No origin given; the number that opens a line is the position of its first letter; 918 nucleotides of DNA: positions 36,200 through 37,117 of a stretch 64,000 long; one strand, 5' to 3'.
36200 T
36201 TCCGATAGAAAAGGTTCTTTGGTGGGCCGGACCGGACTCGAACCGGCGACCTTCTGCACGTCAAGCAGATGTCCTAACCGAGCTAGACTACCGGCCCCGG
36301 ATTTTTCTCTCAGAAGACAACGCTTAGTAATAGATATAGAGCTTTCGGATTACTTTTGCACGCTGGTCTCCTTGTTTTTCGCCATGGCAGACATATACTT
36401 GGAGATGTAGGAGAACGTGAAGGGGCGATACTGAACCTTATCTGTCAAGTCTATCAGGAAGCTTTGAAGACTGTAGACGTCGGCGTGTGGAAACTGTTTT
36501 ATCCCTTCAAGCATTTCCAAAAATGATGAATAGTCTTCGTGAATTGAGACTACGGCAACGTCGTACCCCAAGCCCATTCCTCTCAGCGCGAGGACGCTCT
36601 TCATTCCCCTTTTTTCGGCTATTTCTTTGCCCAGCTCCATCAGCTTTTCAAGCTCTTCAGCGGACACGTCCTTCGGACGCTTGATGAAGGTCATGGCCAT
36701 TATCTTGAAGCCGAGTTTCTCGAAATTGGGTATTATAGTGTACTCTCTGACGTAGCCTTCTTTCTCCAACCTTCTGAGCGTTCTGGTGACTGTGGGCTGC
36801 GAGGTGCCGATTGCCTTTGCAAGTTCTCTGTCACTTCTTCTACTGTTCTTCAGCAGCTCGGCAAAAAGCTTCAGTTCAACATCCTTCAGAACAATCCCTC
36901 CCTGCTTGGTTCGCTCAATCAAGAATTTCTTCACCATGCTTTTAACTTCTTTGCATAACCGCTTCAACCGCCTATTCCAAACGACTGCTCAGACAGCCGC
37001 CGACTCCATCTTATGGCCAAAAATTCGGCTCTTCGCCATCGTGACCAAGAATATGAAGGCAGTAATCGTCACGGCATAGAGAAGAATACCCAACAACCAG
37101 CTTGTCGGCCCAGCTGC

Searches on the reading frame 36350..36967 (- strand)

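Call 29: search_protein_families(library=pfam, proteins=[window:36350-36967:-], max_evalue=0.00001)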
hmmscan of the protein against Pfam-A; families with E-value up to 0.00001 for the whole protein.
window:36350-36967:- (205 aa): 7 families
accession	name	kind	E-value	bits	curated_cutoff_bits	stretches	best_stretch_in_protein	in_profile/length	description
PF13412.12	HTH_24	-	3.1e-11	43.1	21.9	1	29-74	3-48/48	Winged helix-turn-helix DNA-binding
PF13545.12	HTH_Crp_2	-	3.9e-09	36.8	27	1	46-85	25-67/70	Crp-like helix-turn-helix domain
PF01978.25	TrmB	-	2.4e-08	34.1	25.6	1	27-75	6-54/68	Sugar-specific transcriptional regulator TrmB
PF13404.12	HTH_AsnC-type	-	3.9e-08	33.4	27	1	32-68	6-42/42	AsnC-type helix-turn-helix domain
PF01047.28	MarR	-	6.1e-08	32.9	24.6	1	48-74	22-48/59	MarR family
PF12802.13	MarR_2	-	1.3e-06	28.9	27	0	45-74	22-51/61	MarR family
PF01325.25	Fe_dep_repress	-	3.9e-06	27.4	26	1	47-74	26-53/60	Iron dependent repressor, N-terminal DNA binding domain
